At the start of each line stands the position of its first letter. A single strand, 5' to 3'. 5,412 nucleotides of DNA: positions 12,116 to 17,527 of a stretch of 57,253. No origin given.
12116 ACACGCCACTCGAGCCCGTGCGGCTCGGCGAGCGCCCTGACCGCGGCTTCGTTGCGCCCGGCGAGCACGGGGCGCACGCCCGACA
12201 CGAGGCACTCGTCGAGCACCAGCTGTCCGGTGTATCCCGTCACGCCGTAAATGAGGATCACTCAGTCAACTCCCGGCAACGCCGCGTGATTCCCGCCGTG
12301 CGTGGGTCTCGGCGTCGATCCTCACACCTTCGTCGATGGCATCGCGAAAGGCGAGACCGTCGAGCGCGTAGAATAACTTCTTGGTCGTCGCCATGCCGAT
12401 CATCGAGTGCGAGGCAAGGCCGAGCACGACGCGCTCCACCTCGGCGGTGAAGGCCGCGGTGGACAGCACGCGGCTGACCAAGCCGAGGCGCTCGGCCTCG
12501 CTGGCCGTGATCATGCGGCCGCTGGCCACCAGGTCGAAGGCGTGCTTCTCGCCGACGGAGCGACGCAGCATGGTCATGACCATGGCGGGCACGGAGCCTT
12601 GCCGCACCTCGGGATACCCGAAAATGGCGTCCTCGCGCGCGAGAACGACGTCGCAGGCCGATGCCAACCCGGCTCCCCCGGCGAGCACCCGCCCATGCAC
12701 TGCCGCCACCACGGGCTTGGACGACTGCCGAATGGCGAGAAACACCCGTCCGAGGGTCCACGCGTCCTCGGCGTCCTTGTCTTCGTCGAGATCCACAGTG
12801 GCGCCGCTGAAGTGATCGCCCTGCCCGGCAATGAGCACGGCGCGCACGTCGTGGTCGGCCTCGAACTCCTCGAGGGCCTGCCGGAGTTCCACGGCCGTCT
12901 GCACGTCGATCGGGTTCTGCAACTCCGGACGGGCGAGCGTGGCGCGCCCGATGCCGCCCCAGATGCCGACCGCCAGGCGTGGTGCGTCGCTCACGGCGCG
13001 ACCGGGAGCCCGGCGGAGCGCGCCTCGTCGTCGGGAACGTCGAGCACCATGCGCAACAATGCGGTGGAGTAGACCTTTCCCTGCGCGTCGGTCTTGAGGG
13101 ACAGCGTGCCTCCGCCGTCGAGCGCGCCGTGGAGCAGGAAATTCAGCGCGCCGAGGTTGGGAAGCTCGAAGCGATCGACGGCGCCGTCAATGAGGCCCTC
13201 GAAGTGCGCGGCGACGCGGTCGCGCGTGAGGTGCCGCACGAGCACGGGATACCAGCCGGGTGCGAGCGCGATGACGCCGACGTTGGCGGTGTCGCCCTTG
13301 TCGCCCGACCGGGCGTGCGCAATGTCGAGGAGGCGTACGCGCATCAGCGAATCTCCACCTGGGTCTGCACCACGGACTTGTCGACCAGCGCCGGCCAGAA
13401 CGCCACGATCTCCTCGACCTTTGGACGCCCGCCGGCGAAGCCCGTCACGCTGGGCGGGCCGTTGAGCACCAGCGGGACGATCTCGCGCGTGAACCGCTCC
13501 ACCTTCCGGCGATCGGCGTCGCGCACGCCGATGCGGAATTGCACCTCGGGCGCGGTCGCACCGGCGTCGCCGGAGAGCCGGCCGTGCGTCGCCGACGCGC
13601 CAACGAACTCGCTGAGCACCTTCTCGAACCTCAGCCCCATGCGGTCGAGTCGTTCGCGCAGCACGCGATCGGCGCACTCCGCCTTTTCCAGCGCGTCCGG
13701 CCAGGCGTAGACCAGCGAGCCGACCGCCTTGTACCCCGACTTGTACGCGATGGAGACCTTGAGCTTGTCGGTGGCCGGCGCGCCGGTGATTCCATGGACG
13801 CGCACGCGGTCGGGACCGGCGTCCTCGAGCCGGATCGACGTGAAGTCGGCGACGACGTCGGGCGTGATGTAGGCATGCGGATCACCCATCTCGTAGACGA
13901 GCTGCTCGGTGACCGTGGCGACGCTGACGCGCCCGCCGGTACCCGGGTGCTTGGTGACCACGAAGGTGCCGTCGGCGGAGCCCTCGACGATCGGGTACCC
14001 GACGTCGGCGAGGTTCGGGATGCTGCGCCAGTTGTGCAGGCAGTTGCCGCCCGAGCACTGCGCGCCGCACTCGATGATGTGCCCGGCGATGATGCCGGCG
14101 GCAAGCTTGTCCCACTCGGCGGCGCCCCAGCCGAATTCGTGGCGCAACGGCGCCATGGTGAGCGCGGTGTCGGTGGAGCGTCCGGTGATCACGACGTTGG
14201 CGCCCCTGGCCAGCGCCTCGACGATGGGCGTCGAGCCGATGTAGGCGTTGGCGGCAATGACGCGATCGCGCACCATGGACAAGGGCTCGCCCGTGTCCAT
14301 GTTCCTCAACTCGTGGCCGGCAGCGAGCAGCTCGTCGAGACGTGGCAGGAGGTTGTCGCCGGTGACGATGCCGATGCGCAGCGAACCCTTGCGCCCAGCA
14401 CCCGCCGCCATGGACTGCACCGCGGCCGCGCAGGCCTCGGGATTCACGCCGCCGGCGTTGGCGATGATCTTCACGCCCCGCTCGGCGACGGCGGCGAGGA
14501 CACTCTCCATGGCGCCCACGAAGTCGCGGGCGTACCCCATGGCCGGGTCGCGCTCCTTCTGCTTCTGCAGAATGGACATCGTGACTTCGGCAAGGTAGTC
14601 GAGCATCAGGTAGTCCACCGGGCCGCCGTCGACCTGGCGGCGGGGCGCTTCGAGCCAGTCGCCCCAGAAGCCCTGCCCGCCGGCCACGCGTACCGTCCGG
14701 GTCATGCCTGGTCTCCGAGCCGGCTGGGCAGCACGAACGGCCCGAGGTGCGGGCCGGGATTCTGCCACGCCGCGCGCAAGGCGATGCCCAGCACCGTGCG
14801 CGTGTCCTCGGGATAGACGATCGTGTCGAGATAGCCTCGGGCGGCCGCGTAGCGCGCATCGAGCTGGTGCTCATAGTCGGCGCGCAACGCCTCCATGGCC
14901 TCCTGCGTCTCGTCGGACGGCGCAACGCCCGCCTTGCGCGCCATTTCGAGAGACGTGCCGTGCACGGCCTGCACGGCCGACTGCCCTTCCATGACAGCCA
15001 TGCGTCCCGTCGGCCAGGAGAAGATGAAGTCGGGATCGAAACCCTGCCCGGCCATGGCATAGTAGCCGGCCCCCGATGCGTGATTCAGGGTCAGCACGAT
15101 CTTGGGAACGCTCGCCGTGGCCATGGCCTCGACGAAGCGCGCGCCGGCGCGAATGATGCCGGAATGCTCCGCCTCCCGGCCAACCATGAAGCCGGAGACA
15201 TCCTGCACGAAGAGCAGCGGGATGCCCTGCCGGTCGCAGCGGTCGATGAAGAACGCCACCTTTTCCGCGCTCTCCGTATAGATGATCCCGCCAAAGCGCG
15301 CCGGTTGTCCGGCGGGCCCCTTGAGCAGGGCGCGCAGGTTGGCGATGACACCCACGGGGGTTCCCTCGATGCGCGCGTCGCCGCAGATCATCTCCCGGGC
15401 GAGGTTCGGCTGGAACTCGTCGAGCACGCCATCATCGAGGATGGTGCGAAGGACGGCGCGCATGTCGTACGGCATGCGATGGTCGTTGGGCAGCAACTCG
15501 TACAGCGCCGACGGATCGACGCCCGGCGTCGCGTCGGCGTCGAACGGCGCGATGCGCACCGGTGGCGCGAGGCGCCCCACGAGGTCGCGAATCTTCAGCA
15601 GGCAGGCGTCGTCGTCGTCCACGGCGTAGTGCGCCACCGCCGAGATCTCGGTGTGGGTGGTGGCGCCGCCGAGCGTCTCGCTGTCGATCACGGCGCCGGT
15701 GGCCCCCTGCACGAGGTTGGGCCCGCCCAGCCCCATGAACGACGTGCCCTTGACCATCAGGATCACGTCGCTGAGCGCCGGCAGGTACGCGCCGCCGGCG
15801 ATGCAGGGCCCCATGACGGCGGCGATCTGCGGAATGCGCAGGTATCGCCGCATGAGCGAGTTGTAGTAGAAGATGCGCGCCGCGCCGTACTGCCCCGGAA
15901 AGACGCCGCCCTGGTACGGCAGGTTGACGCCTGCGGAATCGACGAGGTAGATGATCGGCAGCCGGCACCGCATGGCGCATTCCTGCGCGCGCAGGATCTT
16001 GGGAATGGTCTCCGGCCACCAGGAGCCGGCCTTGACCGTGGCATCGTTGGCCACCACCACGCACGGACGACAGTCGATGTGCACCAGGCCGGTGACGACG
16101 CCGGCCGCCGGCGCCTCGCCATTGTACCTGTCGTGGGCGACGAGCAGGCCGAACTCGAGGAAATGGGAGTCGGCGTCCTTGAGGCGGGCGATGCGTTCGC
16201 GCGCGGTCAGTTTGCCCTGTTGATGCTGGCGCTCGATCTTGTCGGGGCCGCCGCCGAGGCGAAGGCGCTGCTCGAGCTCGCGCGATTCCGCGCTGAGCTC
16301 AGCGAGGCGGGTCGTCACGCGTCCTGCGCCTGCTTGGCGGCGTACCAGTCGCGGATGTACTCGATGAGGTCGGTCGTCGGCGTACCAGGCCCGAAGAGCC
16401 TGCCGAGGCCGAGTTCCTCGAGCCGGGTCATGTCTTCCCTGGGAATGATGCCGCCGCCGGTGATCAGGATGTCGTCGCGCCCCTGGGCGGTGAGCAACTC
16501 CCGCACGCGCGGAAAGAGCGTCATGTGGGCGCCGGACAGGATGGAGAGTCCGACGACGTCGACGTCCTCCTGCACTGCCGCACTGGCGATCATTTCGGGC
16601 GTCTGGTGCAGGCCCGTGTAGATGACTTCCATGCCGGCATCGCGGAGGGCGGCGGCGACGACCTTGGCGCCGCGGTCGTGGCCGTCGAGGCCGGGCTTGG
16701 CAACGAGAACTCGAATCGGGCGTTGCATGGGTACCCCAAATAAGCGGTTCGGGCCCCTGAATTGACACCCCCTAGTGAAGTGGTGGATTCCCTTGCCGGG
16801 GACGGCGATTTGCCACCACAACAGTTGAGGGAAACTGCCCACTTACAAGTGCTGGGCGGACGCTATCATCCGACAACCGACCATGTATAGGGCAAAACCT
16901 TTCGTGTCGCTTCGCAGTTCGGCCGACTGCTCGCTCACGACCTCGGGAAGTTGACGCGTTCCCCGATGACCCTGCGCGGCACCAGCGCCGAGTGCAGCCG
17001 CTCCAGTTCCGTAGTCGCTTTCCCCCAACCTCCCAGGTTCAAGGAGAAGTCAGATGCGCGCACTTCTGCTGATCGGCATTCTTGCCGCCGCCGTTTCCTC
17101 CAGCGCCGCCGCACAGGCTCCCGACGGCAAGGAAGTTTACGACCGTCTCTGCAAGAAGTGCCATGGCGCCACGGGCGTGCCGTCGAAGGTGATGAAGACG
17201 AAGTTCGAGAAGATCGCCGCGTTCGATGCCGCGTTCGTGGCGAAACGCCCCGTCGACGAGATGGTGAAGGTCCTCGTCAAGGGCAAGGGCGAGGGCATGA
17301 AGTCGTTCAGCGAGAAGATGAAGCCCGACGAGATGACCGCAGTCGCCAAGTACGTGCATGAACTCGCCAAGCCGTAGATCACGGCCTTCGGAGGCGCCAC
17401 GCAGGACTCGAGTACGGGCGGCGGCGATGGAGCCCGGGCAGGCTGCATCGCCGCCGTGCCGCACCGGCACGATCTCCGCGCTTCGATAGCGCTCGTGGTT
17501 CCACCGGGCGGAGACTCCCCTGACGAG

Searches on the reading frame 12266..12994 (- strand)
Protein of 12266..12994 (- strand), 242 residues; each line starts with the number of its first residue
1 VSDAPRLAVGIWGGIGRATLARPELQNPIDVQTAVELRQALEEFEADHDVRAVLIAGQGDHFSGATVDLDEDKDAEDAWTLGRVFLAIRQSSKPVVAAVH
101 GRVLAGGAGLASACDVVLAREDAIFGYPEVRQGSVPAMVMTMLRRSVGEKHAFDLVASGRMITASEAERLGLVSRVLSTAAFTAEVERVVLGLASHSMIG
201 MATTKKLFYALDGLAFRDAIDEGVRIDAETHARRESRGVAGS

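Call 33: search_protein_families(library=ncbifam, proteins=[window:12266-12994:-], max_evalue=0.001)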
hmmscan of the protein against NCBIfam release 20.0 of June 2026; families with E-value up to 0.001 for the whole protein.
window:12266-12994:- (242 aa): 71 families (the best 25 are shown)
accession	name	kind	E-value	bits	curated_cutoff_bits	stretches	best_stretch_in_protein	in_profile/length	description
NF004517.0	PRK05862.1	equivalog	8.7e-36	123.7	396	1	13-227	12-226/257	enoyl-CoA hydratase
NF005675.0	PRK07468.1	equivalog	5.6e-34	118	350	1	14-236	14-244/262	crotonase/enoyl-CoA hydratase family protein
NF051848.1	EnCoAHydtEchA19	equivalog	7.3e-34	117.5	400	1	15-185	10-189/258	enoyl-CoA hydratase EchA19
NF006008.0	PRK08139.1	equivalog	1.7e-33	116.3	313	1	11-229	17-241/266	enoyl-CoA hydratase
NF004475.0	PRK05809.1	subfamily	8.6e-33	113.9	394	1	13-232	12-234/260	short-chain-enoyl-CoA hydratase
NF006140.0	PRK08290.1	subfamily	2.6e-31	108.9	280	2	87-236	117-266/292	enoyl-CoA hydratase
NF006007.0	PRK08138.1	subfamily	3.9e-31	108.4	355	1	15-208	18-215/261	enoyl-CoA hydratase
NF006100.0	PRK08252.1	subfamily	1.1e-30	107.1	282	1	15-208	13-208/254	crotonase/enoyl-CoA hydratase family protein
NF005803.0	PRK07658.1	equivalog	1.3e-30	106.7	313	1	15-231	12-234/257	enoyl-CoA hydratase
NF042430.2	EnCoAhydt_DpgD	equivalog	4.1e-30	105.1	400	1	15-227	7-231/258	enoyl-CoA-hydratase DpgD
NF006128.0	PRK08272.1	subfamily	1e-29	103.8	257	2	83-207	123-245/308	crotonase/enoyl-CoA hydratase family protein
NF004840.0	PRK06190.1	equivalog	1.1e-29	103.9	253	1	15-236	14-241/260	enoyl-CoA hydratase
NF006108.0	PRK08259.1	equivalog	2.9e-29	102.3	273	1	17-231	15-233/256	crotonase/enoyl-CoA hydratase family protein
NF007239.0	PRK09674.1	equivalog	3.6e-29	102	371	1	17-206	16-209/257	2,3-dehydroadipyl-CoA hydratase PaaF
NF005073.0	PRK06495.1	subfamily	8.8e-29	100.6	296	1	16-219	15-222/257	enoyl-CoA hydratase/isomerase family protein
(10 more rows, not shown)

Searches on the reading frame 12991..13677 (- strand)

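Call 54: search_protein_families(library=pfam, proteins=[window:12991-13677:-], max_evalue=0.00001)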
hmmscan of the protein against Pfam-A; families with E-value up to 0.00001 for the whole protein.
window:12991-13677:- (228 aa): 1 family
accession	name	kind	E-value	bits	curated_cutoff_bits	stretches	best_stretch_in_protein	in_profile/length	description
PF23544.1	AtuA_ferredoxin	-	1.7e-27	96.4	27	1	114-211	1-111/113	AtuA ferredoxin-like domain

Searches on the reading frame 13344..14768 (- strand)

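Call 54: search_protein_families(library=pfam, proteins=[window:13344-14768:-], max_evalue=0.00001)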
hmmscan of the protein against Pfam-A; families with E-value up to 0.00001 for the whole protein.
window:13344-14768:- (474 aa): 1 family
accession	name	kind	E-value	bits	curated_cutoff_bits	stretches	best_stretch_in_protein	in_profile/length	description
PF07287.17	AtuA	-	7.2e-154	513.2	22.8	1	26-472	1-436/437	Acyclic terpene utilisation family protein AtuA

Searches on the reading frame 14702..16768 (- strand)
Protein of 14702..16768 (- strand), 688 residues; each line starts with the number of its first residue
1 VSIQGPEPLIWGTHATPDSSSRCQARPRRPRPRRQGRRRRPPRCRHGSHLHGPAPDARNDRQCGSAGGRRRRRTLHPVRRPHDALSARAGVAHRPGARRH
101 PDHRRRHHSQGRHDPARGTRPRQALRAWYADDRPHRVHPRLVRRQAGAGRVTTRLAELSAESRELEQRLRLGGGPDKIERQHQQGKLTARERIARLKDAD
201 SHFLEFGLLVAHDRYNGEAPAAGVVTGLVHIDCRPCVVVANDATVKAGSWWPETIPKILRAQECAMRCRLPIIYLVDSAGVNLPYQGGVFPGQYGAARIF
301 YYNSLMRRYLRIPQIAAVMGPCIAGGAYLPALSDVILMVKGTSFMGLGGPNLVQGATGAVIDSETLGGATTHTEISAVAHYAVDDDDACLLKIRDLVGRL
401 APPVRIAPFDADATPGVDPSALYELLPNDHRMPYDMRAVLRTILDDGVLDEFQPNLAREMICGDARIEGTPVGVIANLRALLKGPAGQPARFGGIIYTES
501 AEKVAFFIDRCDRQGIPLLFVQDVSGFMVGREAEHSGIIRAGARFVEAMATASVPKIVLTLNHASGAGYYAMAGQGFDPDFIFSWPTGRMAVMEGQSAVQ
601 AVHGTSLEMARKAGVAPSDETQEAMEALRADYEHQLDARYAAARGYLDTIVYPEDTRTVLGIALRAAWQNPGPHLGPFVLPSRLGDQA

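Call 33: search_protein_families(library=ncbifam, proteins=[window:14702-16768:-], max_evalue=0.001)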
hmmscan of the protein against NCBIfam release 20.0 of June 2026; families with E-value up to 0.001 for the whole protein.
window:14702-16768:- (688 aa): 6 families
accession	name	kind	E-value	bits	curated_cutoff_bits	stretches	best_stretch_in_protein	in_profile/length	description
TIGR01117.1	mmdA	subfamily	2e-101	340.3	998.8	1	164-665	8-493/512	methylmalonyl-CoA decarboxylase subunit alpha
NF041504.1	AccA_sub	subfamily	1.1e-13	51.1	300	2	210-343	29-164/257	carboxyltransferase subunit alpha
NF004344.0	PRK05724.1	equivalog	1.7e-11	44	357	2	213-343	89-221/319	acetyl-CoA carboxylase carboxyltransferase subunit alpha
TIGR00513.1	accA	equivalog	6e-11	42.3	319.3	2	213-343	89-221/321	acetyl-CoA carboxylase carboxyl transferase subunit alpha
NF008971.0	PRK12319.1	equivalog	0.00035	20.2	406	0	224-343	45-168/256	acetyl-CoA carboxylase carboxyl transferase subunit alpha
TIGR03134.1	malonate_gamma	equivalog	0.00063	19.3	237.15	0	457-598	20-165/258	biotin-independent malonate decarboxylase subunit gamma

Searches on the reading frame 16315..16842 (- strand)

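Call 10: search_protein_families(library=pfam, proteins=[window:16315-16842:-], max_evalue=0.001)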
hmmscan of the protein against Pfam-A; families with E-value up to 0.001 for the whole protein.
window:16315-16842:- (175 aa): 1 family
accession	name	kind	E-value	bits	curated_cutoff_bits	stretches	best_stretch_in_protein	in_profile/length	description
PF02310.24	B12-binding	-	9.5e-27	93.7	32.1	1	44-156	2-116/121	B12 binding domain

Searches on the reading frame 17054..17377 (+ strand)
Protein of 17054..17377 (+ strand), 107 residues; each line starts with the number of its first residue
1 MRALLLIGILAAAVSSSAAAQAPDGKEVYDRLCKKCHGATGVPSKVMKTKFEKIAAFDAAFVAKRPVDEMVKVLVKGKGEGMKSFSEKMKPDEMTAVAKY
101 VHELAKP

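Call 10: search_protein_families(library=pfam, proteins=[window:17054-17377:+], max_evalue=0.001)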
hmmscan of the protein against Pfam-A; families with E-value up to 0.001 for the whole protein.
window:17054-17377:+ (107 aa): 2 families
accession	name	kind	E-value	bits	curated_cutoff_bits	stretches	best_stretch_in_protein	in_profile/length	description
PF13442.11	Cytochrome_CBB3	-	5.8e-10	39.8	27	1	20-101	1-68/68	Cytochrome C oxidase, cbb3-type, subunit III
PF00034.26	Cytochrom_C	-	4.3e-07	31.6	21.3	1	24-104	3-89/90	Cytochrome c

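Call 26: search_solved_structures(query=window:17054-17377:+, max_evalue=0.1)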
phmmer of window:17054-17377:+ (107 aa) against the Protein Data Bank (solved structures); distinct sequences matched with E-value up to 0.1: 23.
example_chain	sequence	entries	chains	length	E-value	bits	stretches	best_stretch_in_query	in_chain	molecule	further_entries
7o38_A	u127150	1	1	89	4.9e-07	33.2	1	21-106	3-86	Cytochrome c-552 Ks_3357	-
5mxy_A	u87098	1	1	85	1.2e-06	31.9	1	24-102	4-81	Cytochrome c-552 Ks_3358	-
5mxz_A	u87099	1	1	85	4.3e-06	30.2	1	24-102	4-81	Cytochrome c-552 Ks_3358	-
8yts_A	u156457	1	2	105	0.00048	23.6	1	6-65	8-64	Cytochrome C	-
6h5l_B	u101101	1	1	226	0.00082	22.9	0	25-107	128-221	Conserved hypothetical cytochrome protein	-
6hwh_M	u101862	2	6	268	0.0029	21.1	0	12-45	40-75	Cytochrome bc1 complex cytochrome c subunit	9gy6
8ovc_O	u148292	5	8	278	0.0033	20.9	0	12-45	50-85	Cytochrome bc1 complex cytochrome c subunit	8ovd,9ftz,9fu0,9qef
6adq_C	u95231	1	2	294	0.0041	20.6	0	12-44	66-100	Cytochrome bc1 complex cytochrome c subunit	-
1a2s_A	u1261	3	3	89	0.0056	20.2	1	24-105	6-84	CYTOCHROME C6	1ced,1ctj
1ls9_A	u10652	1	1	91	0.0082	19.6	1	22-105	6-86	CYTOCHROME C6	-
9se7_T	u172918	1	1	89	0.0097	19.4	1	25-104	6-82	Cytochrome c6, chloroplastic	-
1cyi_A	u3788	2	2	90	0.01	19.4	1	25-104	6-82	CYTOCHROME C6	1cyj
7rh5_O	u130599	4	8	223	0.016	18.7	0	23-45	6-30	Cytochrome bc1 complex cytochrome c subunit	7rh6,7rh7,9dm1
1c6o_A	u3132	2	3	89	0.027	18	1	23-105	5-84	CYTOCHROME C6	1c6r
4eie_A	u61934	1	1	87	0.036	17.6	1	23-103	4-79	Cytochrome c6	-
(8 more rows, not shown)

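Call 33: search_protein_families(library=ncbifam, proteins=[window:17054-17377:+], max_evalue=0.001)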
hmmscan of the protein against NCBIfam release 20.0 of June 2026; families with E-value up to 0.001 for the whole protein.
window:17054-17377:+ (107 aa): 3 families
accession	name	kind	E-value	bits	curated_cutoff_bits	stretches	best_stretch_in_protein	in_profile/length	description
NF045930.1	Cytc6PetJCyano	equivalog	1.6e-10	40.8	135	1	5-105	10-106/110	cytochrome c6 PetJ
TIGR00782.1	ccoP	equivalog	3.8e-07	29.7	179.95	1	18-105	199-282/285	cytochrome-c oxidase, cbb3-type subunit III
NF011054.0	PRK14486.1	equivalog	2e-05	24.3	447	1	18-103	211-289/294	putative bifunctional cbb3-type cytochrome c oxidase subunit II/cytochrome c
